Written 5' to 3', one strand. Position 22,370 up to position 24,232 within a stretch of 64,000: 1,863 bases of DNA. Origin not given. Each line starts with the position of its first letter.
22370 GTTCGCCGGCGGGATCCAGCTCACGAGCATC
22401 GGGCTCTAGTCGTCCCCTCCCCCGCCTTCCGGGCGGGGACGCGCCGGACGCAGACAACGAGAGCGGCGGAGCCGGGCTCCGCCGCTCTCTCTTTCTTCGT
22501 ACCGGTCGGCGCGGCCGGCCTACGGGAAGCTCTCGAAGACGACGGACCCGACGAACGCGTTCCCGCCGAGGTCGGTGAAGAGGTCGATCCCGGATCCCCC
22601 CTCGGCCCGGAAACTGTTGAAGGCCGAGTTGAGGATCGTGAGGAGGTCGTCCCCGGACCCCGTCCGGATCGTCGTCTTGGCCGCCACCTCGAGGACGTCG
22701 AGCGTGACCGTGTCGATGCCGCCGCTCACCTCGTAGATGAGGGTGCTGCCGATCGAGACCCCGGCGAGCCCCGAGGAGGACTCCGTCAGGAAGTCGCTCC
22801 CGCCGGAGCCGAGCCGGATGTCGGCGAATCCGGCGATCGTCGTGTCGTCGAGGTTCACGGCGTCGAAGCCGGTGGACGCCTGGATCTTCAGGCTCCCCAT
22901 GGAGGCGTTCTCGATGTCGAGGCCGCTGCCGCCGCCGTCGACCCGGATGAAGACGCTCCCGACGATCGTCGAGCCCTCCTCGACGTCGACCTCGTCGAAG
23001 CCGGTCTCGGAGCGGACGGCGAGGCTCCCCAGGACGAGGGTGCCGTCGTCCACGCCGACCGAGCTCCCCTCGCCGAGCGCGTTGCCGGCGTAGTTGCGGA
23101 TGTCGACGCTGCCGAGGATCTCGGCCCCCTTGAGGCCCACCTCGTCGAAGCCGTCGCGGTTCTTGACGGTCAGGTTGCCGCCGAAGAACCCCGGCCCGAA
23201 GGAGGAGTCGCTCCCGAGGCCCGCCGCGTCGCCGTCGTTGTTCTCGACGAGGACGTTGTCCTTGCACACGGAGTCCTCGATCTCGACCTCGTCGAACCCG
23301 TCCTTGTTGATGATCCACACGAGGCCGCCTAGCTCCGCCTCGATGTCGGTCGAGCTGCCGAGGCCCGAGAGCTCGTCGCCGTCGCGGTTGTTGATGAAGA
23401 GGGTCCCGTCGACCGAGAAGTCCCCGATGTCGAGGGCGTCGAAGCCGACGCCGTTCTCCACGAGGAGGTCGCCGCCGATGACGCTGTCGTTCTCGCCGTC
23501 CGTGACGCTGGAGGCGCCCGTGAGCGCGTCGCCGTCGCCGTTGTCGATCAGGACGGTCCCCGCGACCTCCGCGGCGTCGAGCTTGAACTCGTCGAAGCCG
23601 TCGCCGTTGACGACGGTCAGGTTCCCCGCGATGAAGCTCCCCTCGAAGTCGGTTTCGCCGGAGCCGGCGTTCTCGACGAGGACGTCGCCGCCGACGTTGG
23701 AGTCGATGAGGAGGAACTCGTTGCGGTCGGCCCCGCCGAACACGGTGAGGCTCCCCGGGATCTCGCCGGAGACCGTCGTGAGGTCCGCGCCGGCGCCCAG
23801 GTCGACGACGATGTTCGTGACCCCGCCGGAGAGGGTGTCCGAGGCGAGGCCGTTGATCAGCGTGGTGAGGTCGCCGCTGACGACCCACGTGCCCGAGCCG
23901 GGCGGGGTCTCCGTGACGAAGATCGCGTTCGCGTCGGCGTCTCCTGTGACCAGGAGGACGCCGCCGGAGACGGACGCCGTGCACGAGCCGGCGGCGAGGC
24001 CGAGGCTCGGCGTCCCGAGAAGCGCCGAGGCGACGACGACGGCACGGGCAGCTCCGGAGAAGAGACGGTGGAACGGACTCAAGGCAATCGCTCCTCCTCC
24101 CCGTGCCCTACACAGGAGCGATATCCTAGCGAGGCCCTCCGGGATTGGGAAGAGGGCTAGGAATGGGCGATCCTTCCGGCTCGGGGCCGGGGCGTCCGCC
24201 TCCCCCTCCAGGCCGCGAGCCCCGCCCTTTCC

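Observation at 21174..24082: Convergent pair of paralogous, extremely acidic secreted repeat proteins with an alternating 22/28-aa periodicity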

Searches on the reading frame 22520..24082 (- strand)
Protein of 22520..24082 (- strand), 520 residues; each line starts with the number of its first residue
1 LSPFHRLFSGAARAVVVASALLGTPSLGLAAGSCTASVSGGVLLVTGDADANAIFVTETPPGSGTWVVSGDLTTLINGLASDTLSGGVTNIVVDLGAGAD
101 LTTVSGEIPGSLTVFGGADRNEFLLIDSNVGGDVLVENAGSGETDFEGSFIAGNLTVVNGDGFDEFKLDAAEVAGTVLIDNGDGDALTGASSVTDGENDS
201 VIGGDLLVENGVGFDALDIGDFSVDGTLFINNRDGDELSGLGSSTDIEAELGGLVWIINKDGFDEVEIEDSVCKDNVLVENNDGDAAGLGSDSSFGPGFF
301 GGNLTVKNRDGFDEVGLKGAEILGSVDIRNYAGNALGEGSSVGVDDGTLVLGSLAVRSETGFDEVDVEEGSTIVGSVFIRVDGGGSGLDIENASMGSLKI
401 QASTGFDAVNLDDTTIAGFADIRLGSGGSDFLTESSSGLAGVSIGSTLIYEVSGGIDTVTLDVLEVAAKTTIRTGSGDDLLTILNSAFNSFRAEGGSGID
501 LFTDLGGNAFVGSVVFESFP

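Call 3: search_protein_families(library=pfam, proteins=[window:22520-24082:-], max_evalue=10)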
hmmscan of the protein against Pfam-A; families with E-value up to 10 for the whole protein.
window:22520-24082:- (520 aa): 0 families

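Call 4: search_protein_families(library=ncbifam, proteins=[window:22520-24082:-], max_evalue=10)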
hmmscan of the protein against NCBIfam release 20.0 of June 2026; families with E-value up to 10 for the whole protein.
window:22520-24082:- (520 aa): 0 families

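Call 9: search_solved_structures(query=window:22520-24082:-, max_evalue=10)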
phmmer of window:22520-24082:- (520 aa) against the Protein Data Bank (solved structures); distinct sequences matched with E-value up to 10: 3.
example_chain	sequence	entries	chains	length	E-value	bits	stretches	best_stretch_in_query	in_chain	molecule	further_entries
5o6b_A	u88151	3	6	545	1.5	11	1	398-469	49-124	ATP-dependent DNA helicase PIF1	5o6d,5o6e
8xak_A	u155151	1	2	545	1.5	11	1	398-469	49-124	ATP-dependent DNA helicase PIF1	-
6p20_A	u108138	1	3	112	1.5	11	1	57-144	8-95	Baseplate central spike complex protein gp5,PHIKZ164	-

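Call 44: find_related_loci(query=window:22520-24082:-, collection=metagenome_contigs, flank=6000)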
Query window:22520-24082:- (520 aa) in metagenome_contigs; peptide patterns used: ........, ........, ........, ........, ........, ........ (x = any residue, [..] = any of these).
426 stretches matched a pattern, but none encodes a relative of the query by tblastn (E <= 1e-3).

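Call 58: predict_structure(alignment_id=A4)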
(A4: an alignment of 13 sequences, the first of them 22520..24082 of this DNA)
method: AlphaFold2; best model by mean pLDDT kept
length: 520 residues; sequences in the alignment: 13
mean_pLDDT: 86.9   pTM: 0.84
mean pLDDT of the five models: 86.9, 86.7, 86.7, 86.1, 85.4
residues with pLDDT >= 90: 329; 70-90: 133; 50-70: 30; < 50: 28
segments of 3 or more residues with pLDDT < 50: 1-28
pLDDT, mean of each block of 10 residues (from residue 1): 31 37 42 92 94 93 91 90 91 91 95 93 95 95 94 96 90 97 67 86 96 84 95 75 88 94 87 97 67 94 92 88 96 63 95 92 87 97 82 97 84 97 83 84 97 91 96 93 95 93 93 89
secondary structure, 60 per line:
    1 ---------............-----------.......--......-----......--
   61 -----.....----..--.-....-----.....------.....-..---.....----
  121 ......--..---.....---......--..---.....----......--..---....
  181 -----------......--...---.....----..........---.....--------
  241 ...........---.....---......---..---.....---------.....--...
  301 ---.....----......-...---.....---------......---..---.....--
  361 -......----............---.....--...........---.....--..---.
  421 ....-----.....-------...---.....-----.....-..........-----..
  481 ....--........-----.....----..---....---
elements in order: H10-21 E33-39 E42-47 E53-58 E66-70 E81-84 E90-94 E101-105 E112-116 E121-126 E134-138 E142-147 E155-159 E164-169 E177-180 E192-197 E200-202 E206-210 E215-224 E228-232 E241-251 E255-259 E263-268 E277-281 E291-295 E298-300 E304-308 E313-318 E320-322 E326-330 E340-345 E354-358 E362-367 E372-383 E387-391 E394-404 E408-412 E420-424 E430-434 E442-444 E448-452 E458-462 E464-473 E479-484 E487-494 E500-504 E514-517
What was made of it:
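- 22520..24082 (-): Gene B: 520-aa acidic secreted beta-helix paralogue (NCBI L0323_20825), TTG start. AF2 pLDDT 86.9, pTM 0.84 (call 58).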

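Call 61: fold_search(model_id=the predicted structure, library=pdb)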
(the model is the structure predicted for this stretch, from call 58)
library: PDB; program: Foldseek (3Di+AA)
matches with E <= 10: 87; with E <= 0.001: 0
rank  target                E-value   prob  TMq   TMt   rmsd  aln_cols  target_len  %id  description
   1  7usl_C                4.8e-02  0.23  0.18  0.15  18.6       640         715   13  Integrin alphaM/beta2 ectodomain in complex with adenylate cyclase toxin RTX751 and M1F5 Fab (released 2022-08-17)
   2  7o7t                  5.8e-02  0.09  0.13  0.10  23.1       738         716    9  Structure of the PL6 family alginate lyase Patl3640 from Pseudoalteromonas atlantica T6c in complex with 4-deoxy-L-eryth (released 2021-07-28)
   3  9mne_A                7.7e-02  0.11  0.15  0.11  17.6       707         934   11  Crystal structure of enteropathogenic Escherichia coli EspC (released 2025-10-29)
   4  3ak5_D                1.4e-01  0.21  0.22  0.15  16.5       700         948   11  Hemoglobin protease (Hbp) passenger missing domain-2 (released 2010-10-06)
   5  3h09_B                1.6e-01  0.15  0.21  0.14  15.4       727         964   10  The structure of Haemophilus influenzae IgA1 protease (released 2009-04-21)
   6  3h09_A                2.0e-01  0.16  0.21  0.14  16.6       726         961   10  The structure of Haemophilus influenzae IgA1 protease (released 2009-04-21)
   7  1wxr                  2.1e-01  0.12  0.19  0.12  16.9       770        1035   10  Crystal structure of Heme Binding protein, an autotransporter hemoglobine protease from pathogenic Escherichia coli (released 2005-03-01)
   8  9mne_B                2.5e-01  0.11  0.20  0.15  15.4       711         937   10  Crystal structure of enteropathogenic Escherichia coli EspC (released 2025-10-29)
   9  4om9                  3.3e-01  0.12  0.23  0.16  14.4       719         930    9  X-Ray Crystal Structure of the passenger domain of Plasmid encoded toxin, an Autrotansporter Enterotoxin from enteroaggr (released 2014-03-12)
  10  3ak5_C                4.2e-01  0.13  0.20  0.13  17.7       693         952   11  Hemoglobin protease (Hbp) passenger missing domain-2 (released 2010-10-06)
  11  3ak5_A                5.1e-01  0.06  0.15  0.11  18.3       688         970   11  Hemoglobin protease (Hbp) passenger missing domain-2 (released 2010-10-06)
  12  6bea                  5.3e-01  0.10  0.21  0.24  15.3       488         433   13  Crystal structure of the autotransporter UpaB from E. coli strain CFT073 (released 2019-04-10)
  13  9beh_A                6.8e-01  0.04  0.15  0.14  17.6       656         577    9  Structure of GH110A in complex with galactose-6-sulfate (released 2025-08-27)
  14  4kh3                  8.2e-01  0.04  0.14  0.14  17.2       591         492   12  Structure of a bacterial self-associating protein (released 2014-01-15)
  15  3zsc_A                9.5e-01  0.09  0.15  0.20  13.5       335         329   11  Catalytic function and substrate recognition of the pectate lyase from Thermotoga maritima (released 2012-07-11)
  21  3p4g_C                1.3e+00  0.16  0.22  0.34  11.6       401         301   13  X-ray crystal structure of a hyperactive, Ca2+-dependent, beta-helical antifreeze protein from an Antarctic bacterium (released 2011-04-27)
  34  3p4g_B                2.1e+00  0.20  0.27  0.39  10.0       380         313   16  X-ray crystal structure of a hyperactive, Ca2+-dependent, beta-helical antifreeze protein from an Antarctic bacterium (released 2011-04-27)
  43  3p4g_D                2.7e+00  0.13  0.21  0.31  11.8       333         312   15  X-ray crystal structure of a hyperactive, Ca2+-dependent, beta-helical antifreeze protein from an Antarctic bacterium (released 2011-04-27)
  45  3p4g_A                2.9e+00  0.10  0.23  0.34  11.1       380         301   18  X-ray crystal structure of a hyperactive, Ca2+-dependent, beta-helical antifreeze protein from an Antarctic bacterium (released 2011-04-27)
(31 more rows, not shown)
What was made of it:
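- On MpIBP region IV-type ice-binding beta-helix: B: prob <= 0.2 (call 61).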
